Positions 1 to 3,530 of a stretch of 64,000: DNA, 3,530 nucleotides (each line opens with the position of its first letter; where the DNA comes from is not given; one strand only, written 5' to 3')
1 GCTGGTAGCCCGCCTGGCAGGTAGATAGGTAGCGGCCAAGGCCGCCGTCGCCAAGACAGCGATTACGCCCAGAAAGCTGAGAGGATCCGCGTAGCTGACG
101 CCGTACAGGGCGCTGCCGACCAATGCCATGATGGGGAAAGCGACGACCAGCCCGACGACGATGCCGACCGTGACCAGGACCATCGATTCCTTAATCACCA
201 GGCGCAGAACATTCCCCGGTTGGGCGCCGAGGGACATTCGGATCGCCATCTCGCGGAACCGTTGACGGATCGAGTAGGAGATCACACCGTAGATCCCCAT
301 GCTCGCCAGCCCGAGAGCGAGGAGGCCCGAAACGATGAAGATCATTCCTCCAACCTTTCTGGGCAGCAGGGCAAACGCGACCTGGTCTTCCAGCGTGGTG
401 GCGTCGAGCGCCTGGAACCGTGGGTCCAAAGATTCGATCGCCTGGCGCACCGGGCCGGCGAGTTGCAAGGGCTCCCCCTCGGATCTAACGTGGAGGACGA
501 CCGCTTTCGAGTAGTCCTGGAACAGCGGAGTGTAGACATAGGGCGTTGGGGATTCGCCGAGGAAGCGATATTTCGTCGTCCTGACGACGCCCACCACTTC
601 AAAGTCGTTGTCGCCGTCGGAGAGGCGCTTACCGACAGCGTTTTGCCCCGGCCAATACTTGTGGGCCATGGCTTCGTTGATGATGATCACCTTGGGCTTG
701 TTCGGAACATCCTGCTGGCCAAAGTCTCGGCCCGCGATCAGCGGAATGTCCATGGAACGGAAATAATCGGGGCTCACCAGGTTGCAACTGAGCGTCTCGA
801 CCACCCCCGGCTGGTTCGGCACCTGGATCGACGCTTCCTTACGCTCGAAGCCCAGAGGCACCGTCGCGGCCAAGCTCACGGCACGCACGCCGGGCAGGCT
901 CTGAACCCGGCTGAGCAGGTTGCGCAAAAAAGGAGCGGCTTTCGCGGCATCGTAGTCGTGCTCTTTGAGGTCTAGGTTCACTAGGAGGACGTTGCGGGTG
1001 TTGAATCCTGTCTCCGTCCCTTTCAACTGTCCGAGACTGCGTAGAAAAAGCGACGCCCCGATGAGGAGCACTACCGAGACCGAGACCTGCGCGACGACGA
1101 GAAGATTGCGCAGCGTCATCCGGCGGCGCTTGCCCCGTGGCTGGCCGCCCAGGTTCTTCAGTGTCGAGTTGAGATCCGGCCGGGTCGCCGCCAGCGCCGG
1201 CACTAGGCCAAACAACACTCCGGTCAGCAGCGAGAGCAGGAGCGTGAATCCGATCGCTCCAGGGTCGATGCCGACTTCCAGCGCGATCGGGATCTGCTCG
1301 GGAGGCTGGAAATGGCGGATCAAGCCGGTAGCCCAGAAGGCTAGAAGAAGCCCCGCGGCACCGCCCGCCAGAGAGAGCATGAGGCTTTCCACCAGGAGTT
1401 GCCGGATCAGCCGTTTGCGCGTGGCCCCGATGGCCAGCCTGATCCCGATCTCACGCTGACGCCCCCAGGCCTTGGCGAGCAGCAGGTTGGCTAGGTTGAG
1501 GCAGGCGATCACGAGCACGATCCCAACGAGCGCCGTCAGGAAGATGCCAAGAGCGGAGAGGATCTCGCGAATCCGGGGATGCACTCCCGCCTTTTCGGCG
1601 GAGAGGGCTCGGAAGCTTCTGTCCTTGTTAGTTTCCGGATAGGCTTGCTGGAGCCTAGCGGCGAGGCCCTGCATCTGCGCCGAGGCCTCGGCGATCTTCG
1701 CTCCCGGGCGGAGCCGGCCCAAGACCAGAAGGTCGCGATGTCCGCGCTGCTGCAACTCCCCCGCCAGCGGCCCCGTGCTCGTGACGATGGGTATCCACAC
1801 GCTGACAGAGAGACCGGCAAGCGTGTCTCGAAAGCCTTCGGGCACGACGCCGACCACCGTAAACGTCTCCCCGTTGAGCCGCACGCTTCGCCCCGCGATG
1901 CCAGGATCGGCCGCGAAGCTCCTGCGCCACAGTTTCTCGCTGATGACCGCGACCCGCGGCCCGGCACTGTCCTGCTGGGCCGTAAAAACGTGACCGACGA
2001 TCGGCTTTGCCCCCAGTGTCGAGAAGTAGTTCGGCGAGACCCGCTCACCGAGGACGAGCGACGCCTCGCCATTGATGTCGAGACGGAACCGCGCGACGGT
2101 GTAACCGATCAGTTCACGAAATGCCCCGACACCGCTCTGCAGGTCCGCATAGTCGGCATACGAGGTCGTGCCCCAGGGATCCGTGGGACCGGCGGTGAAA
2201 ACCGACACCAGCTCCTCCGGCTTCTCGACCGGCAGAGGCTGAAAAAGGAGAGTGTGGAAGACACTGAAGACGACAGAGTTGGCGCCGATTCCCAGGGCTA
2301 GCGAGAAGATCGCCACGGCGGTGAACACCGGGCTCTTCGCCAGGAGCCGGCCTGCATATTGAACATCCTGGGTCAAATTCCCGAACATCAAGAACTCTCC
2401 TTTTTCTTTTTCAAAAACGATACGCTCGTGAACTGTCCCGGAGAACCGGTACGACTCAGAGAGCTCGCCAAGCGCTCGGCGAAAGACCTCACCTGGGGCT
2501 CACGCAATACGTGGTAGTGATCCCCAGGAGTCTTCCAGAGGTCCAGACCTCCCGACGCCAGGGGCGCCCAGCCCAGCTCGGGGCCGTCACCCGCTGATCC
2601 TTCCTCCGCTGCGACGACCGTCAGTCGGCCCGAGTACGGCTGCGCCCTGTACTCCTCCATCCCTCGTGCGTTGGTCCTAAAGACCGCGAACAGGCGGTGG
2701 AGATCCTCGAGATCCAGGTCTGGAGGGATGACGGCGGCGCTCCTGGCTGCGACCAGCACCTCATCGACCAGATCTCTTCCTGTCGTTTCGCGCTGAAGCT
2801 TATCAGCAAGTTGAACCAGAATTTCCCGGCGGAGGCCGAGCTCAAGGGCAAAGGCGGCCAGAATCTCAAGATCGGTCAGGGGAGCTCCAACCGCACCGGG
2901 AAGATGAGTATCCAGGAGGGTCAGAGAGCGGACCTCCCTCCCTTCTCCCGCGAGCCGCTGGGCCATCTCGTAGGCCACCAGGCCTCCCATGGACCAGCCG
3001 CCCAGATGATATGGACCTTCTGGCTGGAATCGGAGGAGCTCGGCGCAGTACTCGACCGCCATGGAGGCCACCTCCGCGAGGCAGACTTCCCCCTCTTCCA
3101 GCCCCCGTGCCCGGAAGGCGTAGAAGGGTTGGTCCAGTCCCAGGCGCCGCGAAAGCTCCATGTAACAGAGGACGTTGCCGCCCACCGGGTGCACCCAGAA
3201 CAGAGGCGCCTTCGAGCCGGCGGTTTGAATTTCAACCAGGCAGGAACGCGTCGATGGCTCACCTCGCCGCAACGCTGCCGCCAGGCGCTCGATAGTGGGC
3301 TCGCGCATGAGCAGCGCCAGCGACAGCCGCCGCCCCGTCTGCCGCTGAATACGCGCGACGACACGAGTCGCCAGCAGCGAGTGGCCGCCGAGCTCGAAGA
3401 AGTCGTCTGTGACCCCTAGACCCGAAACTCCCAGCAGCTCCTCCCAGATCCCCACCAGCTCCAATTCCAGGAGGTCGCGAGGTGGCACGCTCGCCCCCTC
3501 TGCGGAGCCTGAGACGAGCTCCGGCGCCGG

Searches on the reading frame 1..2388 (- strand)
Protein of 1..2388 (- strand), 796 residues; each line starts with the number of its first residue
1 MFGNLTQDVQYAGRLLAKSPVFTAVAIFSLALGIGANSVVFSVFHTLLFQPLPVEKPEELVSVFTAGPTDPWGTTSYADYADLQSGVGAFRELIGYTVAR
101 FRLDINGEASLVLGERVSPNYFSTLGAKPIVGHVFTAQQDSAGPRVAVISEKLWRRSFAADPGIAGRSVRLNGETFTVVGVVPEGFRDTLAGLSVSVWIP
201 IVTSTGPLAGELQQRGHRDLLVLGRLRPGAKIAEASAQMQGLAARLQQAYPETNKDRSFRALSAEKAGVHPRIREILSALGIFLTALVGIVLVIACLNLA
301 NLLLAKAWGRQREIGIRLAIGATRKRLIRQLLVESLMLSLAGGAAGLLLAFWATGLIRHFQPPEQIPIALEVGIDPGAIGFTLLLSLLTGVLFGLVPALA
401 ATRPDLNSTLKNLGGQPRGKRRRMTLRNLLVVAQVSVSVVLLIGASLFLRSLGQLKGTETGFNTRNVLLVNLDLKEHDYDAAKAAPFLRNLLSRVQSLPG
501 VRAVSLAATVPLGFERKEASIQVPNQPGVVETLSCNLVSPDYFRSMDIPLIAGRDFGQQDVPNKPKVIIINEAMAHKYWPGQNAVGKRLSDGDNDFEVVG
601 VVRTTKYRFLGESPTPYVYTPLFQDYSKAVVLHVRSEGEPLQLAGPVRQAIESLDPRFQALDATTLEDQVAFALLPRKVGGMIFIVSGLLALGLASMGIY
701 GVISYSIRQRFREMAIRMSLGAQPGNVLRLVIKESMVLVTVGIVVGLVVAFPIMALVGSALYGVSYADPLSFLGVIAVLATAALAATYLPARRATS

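Call 43: search_protein_families(library=pfam, proteins=[window:1-2388:-], max_evalue=0.01)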
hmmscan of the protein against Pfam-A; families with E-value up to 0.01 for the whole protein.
window:1-2388:- (796 aa): 2 families
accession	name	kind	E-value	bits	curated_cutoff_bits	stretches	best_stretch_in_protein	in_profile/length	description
PF12704.14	MacB_PCD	-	3.6e-38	132.4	27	2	23-240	1-205/207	MacB-like periplasmic core domain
PF02687.27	FtsX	-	3.7e-29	101.7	25.5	2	287-403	3-117/120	FtsX-like permease C-terminal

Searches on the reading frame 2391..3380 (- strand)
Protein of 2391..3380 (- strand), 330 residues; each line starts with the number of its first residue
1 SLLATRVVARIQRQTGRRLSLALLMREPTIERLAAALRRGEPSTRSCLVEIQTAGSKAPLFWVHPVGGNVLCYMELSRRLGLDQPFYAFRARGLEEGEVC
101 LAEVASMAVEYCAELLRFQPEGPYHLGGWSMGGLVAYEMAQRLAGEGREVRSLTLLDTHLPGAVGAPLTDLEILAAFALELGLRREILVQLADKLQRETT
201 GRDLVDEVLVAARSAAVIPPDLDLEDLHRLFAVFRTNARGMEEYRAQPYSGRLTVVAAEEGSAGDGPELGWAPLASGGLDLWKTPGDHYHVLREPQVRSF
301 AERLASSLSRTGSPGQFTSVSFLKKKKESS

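Call 43: search_protein_families(library=pfam, proteins=[window:2391-3380:-], max_evalue=0.01)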
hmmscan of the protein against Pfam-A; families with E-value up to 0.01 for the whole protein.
window:2391-3380:- (330 aa): 4 families
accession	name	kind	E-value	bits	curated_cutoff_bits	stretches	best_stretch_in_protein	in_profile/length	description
PF00975.26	Thioesterase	-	2.9e-30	106.6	26.4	1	59-303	2-221/226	Thioesterase domain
PF12697.13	Abhydrolase_6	-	9.2e-06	26.9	26.3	1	62-251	3-169/217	Alpha/beta hydrolase family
PF00550.31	PP-binding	-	1e-05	26.1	20.8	1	1-37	31-67/67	Phosphopantetheine attachment site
PF00561.26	Abhydrolase_1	-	0.0031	17.6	25.8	1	115-161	63-104/245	alpha/beta hydrolase fold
